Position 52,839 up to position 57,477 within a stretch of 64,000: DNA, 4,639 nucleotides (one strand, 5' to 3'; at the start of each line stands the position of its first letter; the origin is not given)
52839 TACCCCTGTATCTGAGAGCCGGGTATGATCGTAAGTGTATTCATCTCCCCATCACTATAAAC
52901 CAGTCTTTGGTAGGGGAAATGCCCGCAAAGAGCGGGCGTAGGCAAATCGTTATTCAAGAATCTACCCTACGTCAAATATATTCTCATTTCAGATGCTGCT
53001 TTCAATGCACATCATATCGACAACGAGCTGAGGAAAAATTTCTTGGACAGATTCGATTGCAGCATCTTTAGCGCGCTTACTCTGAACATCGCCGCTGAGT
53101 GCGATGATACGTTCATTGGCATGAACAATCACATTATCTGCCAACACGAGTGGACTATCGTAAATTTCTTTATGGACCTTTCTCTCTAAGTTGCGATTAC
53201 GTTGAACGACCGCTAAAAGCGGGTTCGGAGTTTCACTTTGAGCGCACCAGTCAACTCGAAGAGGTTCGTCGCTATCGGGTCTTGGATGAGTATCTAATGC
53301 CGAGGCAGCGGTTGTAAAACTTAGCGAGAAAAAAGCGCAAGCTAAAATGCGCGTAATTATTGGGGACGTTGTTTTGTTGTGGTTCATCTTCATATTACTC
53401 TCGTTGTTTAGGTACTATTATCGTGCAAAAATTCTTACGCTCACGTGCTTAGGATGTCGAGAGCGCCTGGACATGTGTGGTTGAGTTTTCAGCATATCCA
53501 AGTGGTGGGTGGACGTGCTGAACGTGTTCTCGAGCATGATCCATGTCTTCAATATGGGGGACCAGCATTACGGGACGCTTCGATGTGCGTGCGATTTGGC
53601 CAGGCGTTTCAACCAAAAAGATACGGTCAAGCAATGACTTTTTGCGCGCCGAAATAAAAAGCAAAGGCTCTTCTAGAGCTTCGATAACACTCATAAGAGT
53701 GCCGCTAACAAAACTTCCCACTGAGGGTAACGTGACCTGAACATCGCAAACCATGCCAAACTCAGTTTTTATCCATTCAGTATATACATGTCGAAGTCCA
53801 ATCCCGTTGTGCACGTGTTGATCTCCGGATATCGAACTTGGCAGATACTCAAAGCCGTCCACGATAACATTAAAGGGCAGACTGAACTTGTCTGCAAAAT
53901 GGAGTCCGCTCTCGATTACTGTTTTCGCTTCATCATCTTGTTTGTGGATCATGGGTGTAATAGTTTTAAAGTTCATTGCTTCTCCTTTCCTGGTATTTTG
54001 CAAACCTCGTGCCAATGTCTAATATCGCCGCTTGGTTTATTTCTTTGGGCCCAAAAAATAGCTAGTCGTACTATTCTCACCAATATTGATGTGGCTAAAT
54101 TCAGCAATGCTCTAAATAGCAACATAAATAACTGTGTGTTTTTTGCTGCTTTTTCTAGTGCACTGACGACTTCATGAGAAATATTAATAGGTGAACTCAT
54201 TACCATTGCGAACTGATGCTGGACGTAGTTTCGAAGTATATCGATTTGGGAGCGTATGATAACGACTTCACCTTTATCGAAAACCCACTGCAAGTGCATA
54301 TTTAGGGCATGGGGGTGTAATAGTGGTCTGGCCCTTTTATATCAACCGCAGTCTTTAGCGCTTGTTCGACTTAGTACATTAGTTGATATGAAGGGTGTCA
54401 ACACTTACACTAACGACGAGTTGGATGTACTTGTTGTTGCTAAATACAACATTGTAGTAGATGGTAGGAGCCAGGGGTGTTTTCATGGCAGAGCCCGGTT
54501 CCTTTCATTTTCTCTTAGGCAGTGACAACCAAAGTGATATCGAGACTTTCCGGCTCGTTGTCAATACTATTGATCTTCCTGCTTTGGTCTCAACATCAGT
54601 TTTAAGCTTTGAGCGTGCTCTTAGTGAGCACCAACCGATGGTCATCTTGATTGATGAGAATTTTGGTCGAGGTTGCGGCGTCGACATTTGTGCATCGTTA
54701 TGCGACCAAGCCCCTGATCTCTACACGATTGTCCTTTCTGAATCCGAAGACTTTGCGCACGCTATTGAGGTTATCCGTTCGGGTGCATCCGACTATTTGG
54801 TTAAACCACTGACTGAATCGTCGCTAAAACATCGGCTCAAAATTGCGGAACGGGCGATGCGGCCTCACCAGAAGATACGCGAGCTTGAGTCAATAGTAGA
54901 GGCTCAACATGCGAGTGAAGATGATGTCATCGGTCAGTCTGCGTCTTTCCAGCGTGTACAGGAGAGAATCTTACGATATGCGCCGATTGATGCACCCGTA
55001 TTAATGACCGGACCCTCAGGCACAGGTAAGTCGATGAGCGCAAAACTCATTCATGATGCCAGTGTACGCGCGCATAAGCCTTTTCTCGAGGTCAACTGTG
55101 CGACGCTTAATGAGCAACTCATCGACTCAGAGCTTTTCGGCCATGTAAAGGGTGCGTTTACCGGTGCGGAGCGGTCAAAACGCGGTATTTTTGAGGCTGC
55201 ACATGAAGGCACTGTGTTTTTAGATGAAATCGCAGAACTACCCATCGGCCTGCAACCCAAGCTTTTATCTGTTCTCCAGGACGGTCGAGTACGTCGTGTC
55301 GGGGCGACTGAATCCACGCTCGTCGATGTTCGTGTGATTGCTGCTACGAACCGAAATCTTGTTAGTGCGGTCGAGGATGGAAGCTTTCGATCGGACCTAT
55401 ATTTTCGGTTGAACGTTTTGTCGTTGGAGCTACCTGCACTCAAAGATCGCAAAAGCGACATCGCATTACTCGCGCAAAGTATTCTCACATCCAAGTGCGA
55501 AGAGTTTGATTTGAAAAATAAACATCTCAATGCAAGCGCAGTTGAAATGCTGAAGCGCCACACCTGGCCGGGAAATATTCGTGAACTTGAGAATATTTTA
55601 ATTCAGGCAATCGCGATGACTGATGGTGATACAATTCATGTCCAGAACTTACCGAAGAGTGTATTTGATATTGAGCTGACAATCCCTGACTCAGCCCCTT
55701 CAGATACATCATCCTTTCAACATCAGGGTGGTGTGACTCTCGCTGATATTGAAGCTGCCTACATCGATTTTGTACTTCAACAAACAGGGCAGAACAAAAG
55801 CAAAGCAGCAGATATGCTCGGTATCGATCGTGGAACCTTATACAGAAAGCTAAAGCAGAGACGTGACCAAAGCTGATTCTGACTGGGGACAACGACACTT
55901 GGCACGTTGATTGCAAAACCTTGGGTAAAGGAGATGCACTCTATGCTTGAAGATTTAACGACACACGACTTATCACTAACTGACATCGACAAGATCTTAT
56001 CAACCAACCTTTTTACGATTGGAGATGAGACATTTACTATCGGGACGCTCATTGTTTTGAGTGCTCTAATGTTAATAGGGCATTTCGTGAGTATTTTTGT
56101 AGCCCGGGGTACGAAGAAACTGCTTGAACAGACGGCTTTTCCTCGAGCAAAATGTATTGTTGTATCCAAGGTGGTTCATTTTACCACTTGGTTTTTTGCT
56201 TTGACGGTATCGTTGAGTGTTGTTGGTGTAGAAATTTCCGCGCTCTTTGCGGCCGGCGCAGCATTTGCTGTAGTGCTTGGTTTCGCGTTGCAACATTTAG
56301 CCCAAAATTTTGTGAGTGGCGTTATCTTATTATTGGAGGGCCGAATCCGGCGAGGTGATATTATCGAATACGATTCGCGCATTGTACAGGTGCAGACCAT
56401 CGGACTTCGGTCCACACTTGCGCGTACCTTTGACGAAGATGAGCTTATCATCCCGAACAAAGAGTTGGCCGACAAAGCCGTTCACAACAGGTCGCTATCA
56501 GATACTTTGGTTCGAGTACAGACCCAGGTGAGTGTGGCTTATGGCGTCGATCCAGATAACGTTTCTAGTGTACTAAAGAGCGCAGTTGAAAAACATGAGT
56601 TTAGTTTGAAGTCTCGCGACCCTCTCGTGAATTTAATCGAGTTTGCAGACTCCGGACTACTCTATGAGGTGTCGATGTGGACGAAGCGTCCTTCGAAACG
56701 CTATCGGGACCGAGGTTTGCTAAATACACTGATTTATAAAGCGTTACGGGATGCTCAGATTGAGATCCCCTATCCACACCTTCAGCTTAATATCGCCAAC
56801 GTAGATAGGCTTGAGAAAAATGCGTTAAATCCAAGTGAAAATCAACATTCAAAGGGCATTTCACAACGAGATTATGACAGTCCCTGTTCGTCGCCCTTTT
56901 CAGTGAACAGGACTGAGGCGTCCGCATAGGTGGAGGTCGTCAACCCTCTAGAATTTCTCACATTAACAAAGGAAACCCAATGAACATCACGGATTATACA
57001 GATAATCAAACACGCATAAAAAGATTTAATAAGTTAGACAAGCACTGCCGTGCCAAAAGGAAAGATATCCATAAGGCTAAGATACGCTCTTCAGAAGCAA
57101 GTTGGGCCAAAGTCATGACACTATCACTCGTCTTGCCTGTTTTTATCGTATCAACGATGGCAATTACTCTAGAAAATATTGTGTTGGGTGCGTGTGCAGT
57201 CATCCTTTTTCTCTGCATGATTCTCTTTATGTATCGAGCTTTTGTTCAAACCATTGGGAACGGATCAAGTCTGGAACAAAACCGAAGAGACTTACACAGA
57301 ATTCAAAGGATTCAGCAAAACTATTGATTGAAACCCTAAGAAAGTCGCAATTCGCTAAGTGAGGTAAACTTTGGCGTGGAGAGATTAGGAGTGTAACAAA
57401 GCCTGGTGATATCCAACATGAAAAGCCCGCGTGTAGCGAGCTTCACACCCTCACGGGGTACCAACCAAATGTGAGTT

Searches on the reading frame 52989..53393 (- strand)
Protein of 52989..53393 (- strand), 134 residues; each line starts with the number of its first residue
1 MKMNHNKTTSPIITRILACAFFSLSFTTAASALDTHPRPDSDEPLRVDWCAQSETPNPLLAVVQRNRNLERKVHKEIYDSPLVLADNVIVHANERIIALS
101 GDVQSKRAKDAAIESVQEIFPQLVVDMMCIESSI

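Call 41: search_protein_families(library=pfam, proteins=[window:52989-53393:-], max_evalue=0.001)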
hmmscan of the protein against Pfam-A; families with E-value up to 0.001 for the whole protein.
window:52989-53393:- (134 aa): 1 family
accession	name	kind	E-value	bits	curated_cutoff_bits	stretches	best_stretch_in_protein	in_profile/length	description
PF04972.22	BON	-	6.6e-05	23.6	27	1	68-119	4-55/69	BON domain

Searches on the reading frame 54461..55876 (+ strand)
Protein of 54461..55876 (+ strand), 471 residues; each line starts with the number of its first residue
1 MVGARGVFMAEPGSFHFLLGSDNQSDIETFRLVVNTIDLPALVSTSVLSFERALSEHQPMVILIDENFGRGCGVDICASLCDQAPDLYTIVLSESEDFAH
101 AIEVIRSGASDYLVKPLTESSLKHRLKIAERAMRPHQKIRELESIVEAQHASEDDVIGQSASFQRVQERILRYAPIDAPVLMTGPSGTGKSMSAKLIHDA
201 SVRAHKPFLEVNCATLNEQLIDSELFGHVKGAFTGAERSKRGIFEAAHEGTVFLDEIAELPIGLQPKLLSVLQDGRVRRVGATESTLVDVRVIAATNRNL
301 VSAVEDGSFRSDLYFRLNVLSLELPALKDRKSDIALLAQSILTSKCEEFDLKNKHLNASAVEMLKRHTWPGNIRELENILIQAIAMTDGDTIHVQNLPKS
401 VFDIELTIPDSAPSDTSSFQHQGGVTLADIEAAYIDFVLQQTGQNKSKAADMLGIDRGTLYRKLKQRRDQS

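Call 7: search_protein_families(library=pfam, proteins=[window:54461-55876:+], max_evalue=0.01)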
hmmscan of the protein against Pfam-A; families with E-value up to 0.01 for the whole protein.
window:54461-55876:+ (471 aa): 12 families
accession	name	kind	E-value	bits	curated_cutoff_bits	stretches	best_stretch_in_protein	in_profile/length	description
PF00158.32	Sigma54_activat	-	1.3e-65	220.6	20.2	1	156-322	1-167/168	Sigma-54 interaction domain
PF25601.1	AAA_lid_14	-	2e-21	76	27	1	328-402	1-75/87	AAA+ ATPase lid domain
PF14532.12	Sigma54_activ_2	-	3.7e-19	69.8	25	1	157-327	1-138/138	Sigma-54 interaction domain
PF02954.25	HTH_8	-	9.5e-13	48.1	22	1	426-466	1-41/42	Bacterial regulatory protein, Fis family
PF00072.30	Response_reg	-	2.4e-10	41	30.2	1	45-126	29-110/111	Response regulator receiver domain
PF07728.20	AAA_5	-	2.5e-09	37.7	22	1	179-299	1-124/139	AAA domain (dynein-related subfamily)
PF00004.35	AAA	-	8.7e-09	36.4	21.2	1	180-298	1-110/131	ATPase family associated with various cellular activities (AAA)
PF01078.27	Mg_chelatase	-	2.2e-06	27.6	20.3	1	180-298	25-158/207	Magnesium chelatase, subunit ChlI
PF07724.20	AAA_2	-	5.1e-05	23.8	27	1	180-296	6-123/166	AAA domain (Cdc48 subfamily)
PF13401.12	AAA_22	-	0.00043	21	27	1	180-217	8-45/130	AAA domain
PF13173.12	AAA_14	-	0.00051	20.5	27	1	179-287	4-100/129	AAA domain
PF13191.12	AAA_16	-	0.0077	17.2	32.6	0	168-232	17-85/167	AAA ATPase domain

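Call 15: find_encoding_contigs(protein=window:54461-55876:+, flank=10000, max_places=6)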
Protein window:54461-55876:+ (471 aa): 1 contig read that carries it; 1 place shown.
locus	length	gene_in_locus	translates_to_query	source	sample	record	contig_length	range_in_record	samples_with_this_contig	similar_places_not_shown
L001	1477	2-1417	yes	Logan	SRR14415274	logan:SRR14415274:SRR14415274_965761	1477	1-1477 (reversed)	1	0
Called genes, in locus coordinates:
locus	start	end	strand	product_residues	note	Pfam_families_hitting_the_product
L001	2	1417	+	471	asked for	?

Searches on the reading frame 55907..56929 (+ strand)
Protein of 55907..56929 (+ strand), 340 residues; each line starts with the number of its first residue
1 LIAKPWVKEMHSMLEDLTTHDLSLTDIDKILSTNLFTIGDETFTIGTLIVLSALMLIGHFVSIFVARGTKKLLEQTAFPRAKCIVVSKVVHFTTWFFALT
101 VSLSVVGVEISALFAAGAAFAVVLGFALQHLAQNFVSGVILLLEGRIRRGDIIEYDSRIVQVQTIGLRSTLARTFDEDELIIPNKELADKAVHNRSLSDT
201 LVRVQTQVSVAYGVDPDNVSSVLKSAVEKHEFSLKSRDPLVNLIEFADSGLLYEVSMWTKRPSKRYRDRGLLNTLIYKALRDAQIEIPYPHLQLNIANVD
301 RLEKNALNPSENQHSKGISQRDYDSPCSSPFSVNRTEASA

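Call 7: search_protein_families(library=pfam, proteins=[window:55907-56929:+], max_evalue=0.01)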
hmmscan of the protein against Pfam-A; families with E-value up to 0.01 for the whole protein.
window:55907-56929:+ (340 aa): 3 families
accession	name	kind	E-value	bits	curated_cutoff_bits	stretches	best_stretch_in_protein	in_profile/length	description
PF00924.24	MS_channel_2nd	-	1.5e-15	57.5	20.2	1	131-196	2-67/68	Mechanosensitive ion channel, beta-domain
PF21082.3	MS_channel_3rd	-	1.9e-09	38.2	21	1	205-287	2-88/88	Mechanosensitive ion channel MscS, C-terminal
PF21088.3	MS_channel_1st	-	0.00043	20.7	23.1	1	89-129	2-42/42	Mechanosensitive ion channel, transmembrane helices 2/3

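Call 16: find_related_loci(query=window:55907-56929:+, collection=genome_contigs, flank=10000)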
Query window:55907-56929:+ (340 aa) in genome_contigs; peptide patterns used: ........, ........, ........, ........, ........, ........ (x = any residue, [..] = any of these).
69 stretches matched a pattern; 4 encode a relative of the query (tblastn E <= 1e-3); 4 distinct loci.
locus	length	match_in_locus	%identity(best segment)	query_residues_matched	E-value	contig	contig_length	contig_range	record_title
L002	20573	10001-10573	35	108-297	8e-30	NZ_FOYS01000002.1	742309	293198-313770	Halogeometricum limi strain CGMCC 1.8711, whole genome shotgun sequence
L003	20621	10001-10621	30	84-291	3e-26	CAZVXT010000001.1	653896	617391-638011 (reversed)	MAG TPA_asm: uncultured Candidatus Saccharibacteria bacterium isolate SRP285395_co2_267 genome assembly, contig: NODE_2_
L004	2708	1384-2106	27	52-291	2e-25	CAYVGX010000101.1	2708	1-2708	MAG TPA_asm: uncultured Candidatus Saccharibacteria bacterium isolate SRP135725_co1_95 genome assembly, contig: NODE_714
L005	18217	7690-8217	29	118-291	1e-17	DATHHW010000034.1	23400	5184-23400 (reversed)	MAG TPA_asm: Pyrinomonadaceae bacterium isolate SMAG_U12510 k141_191618, whole genome shotgun sequence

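Call 35: find_homologous_proteins(query=window:55907-56929:+, max_evalue=1e-20)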
Query window:55907-56929:+ (340 aa): 151 proteins with E <= 1e-20 among 4108 candidates; the best 120 are listed.
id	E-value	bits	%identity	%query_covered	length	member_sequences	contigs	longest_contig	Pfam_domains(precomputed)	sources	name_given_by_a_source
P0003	2.1e-208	709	100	96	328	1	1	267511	PF00924.25,PF21082.3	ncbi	-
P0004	2.0e-53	200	40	78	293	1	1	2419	PF21088.3,PF00924.25,PF21082.3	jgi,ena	-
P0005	1.9e-51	193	39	78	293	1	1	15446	PF21088.3,PF00924.25,PF21082.3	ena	-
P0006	2.0e-50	190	38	77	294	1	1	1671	PF21088.3,PF00924.25,PF21082.3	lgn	-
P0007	4.7e-50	189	38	83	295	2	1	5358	PF00924.25,PF21082.3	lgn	-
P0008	1.2e-49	187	38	81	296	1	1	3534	PF21088.3,PF00924.25,PF21082.3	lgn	-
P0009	2.3e-49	186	41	77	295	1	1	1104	PF21088.3,PF00924.25,PF21082.3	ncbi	-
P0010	2.9e-49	186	38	81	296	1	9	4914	PF21088.3,PF00924.25,PF21082.3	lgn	-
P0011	3.1e-49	186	38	81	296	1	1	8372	PF21088.3,PF00924.25,PF21082.3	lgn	-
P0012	4.0e-49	186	38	81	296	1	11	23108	PF21088.3,PF00924.25,PF21082.3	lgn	-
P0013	4.9e-49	185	38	78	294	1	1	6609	PF21088.3,PF00924.25,PF21082.3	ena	-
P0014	1.5e-48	184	38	81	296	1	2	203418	PF21088.3,PF00924.25,PF21082.3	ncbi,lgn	-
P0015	9.1e-48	181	38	78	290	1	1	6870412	PF00924.25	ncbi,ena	-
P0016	2.9e-47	180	36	79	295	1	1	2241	PF00924.25,PF21082.3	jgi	jgi:small-conductance mechanosensitive channel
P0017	3.1e-47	179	37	80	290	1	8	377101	PF00924.25,PF21082.3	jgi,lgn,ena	-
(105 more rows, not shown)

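Call 38: find_encoding_contigs(protein=P0017, flank=6000, max_places=3)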
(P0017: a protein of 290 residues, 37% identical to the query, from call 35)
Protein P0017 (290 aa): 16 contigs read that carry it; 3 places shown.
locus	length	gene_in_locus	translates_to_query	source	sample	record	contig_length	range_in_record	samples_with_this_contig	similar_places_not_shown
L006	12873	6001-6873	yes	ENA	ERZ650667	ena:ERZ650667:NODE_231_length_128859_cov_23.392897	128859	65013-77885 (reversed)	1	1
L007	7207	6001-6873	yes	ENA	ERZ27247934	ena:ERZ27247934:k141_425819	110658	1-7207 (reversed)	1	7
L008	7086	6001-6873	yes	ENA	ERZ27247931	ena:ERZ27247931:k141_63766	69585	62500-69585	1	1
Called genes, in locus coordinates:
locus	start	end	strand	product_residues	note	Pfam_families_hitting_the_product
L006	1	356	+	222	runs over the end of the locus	-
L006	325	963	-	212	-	PF00801:PKD (faint)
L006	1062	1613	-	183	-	-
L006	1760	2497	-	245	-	PF01925:TauE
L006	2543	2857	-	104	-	-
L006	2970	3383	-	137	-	-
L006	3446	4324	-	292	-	PF02582:DUF155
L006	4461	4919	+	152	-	-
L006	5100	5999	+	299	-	PF25539:Bestrophin_2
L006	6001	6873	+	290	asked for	PF00924:MS_channel_2nd, PF21082:MS_channel_3rd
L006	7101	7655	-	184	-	PF00856:SET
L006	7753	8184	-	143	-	-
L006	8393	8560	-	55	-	-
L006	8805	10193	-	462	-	PF00072:Response_reg, PF00158:Sigma54_activat, PF14532:Sigma54_activ_2, PF07728:AAA_5 (weak), PF25601:AAA_lid_14, PF02954:HTH_8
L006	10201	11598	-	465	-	PF00672:HAMP, PF00512:HisKA, PF02518:HATPase_c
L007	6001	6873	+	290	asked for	PF00924:MS_channel_2nd, PF21082:MS_channel_3rd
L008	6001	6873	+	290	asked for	PF00924:MS_channel_2nd, PF21082:MS_channel_3rd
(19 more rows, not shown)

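Call 39: find_encoding_contigs(protein=P0014, flank=6000, max_places=3)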
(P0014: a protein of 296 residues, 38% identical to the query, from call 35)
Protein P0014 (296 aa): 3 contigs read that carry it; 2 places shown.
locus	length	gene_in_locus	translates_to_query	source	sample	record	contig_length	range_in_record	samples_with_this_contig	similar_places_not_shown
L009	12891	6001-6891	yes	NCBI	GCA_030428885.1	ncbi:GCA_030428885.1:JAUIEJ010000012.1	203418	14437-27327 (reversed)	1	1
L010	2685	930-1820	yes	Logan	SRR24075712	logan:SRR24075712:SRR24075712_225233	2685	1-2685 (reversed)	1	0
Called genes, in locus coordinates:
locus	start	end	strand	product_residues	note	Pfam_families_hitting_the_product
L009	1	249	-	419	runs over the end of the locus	PF00675:Peptidase_M16, PF05193:Peptidase_M16_C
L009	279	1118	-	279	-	PF07719:TPR_2 (faint), PF13428:TPR_14 (faint), PF13432:TPR_16 (faint), PF14561:TPR_20 (faint), PF13414:TPR_11 (faint), PF13431:TPR_17 (faint), PF14559:TPR_19 (weak)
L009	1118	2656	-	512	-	PF01676:Metalloenzyme, PF06415:iPGM_N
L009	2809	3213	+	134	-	PF04234:CopC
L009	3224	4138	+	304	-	PF05425:CopD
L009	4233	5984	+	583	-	PF01979:Amidohydro_1 (faint), PF07969:Amidohydro_3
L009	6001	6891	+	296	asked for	PF21088:MS_channel_1st (weak), PF00924:MS_channel_2nd, PF21082:MS_channel_3rd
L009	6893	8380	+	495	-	PF00004:AAA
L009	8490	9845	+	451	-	PF07995:GSDH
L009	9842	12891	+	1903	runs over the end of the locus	PF00109:ketoacyl-synt, PF02801:Ketoacyl-synt_C, PF16197:KAsynt_C_assoc, PF22336:RhiE-like_linker, PF22621:CurL-like_PKS_C, PF00698:Acyl_transf_1, PF00106:adh_short, PF08659:KR, +5 more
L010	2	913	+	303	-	?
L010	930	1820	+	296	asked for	PF21088:MS_channel_1st (weak), PF00924:MS_channel_2nd, PF21082:MS_channel_3rd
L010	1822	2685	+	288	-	?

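Call 97: find_encoding_contigs(protein=P0003, flank=10000, max_places=3)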
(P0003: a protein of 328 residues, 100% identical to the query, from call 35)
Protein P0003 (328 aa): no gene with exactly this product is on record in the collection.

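Call 100: search_protein_families(library=ncbifam, proteins=[window:55907-56929:+], max_evalue=10)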
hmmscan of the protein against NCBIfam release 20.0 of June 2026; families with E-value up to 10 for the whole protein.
window:55907-56929:+ (340 aa): 6 families
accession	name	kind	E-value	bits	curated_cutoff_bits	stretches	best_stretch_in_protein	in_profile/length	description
NF008438.0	PRK11281.1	equivalog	1.6e-36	125.5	991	1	90-311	882-1103/1113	mechanosensitive channel MscK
NF008180.0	PRK10929.1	equivalog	5.7e-32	110.5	809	1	83-312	872-1102/1109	miniconductance mechanosensitive channel MscM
NF047602.1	MscsSHelicob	equivalog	4e-27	95.3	400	1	49-297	14-259/260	small-conductance mechanosensitive channel MscS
NF007662.0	PRK10334.1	subfamily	4.4e-21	75.4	321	1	51-300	34-281/286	small-conductance mechanosensitive channel MscS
NF047601.1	MscSThanab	equivalog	1.3e-18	67.5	500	1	85-299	67-279/280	small-conductance mechanosensitive channel MscS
NF008542.0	PRK11465.1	equivalog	1.8e-07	29.8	596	1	98-299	525-727/741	mechanosensitive channel protein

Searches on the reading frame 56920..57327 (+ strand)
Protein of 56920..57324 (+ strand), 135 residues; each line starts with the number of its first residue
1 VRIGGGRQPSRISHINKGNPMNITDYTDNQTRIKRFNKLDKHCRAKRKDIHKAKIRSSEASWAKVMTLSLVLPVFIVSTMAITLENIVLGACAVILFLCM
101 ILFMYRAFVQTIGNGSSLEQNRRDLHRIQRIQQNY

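Call 7: search_protein_families(library=pfam, proteins=[window:56980-57327:+], max_evalue=0.01)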
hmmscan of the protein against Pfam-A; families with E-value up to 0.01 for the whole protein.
window:56980-57327:+ (115 aa): 0 families

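Call 30: find_encoding_contigs(protein=window:56980-57327:+, flank=10000)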
Protein window:56980-57327:+ (115 aa): no gene with exactly this product is on record in the collection.

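Call 81: search_protein_families(library=pfam, proteins=[window:56920-57324:+], max_evalue=1)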
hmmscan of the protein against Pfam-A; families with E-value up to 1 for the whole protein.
window:56920-57324:+ (135 aa): 4 families
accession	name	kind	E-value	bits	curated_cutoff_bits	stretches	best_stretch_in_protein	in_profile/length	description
PF05758.17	Ycf1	-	0.021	13.2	29.4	1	14-104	755-841/945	Ycf1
PF20990.2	DUF2207_C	-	0.047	13.8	33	1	26-106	97-185/247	Predicted membrane protein (DUF2207) C-terminal domain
PF19667.4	DUF6170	-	0.1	13.1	27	1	35-115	12-85/100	Family of unknown function (DUF6170)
PF06143.16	Baculo_11_kDa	-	0.11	12.6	28.4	1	82-135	31-81/84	Baculovirus 11 kDa family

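Call 100: search_protein_families(library=ncbifam, proteins=[window:56980-57327:+], max_evalue=10)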
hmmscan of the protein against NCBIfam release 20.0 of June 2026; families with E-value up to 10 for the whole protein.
window:56980-57327:+ (115 aa): 6 families
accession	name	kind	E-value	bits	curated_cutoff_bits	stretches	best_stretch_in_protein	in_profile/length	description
NF053700.1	bfi2_fam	equivalog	7.8e-05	22.2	350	1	10-102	11-102/294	Bf21 family immunity protein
NF046000.1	MAG1210_fam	subfamily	0.002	16.9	275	1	5-101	34-130/550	MAG1210 family protein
NF045998.1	cleave_ABC_plasm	equivalog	0.016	13.5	500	1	3-112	341-449/673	Mbov_0121 family peptidase domain-containing ABC transporter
TIGR04561.1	membra_charge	hypoth_equivalog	0.055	13.7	30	1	67-114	22-63/82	TIGR04561 family membrane protein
TIGR03750.1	conj_TIGR03750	hypoth_equivalog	0.46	10.5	70.75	1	37-87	20-69/111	TIGR03750 family conjugal transfer protein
TIGR04402.2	mob_CxxC_CxxC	subfamily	0.86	9.8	70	1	28-87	15-75/180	mobilome CxxCx(11)CxxC protein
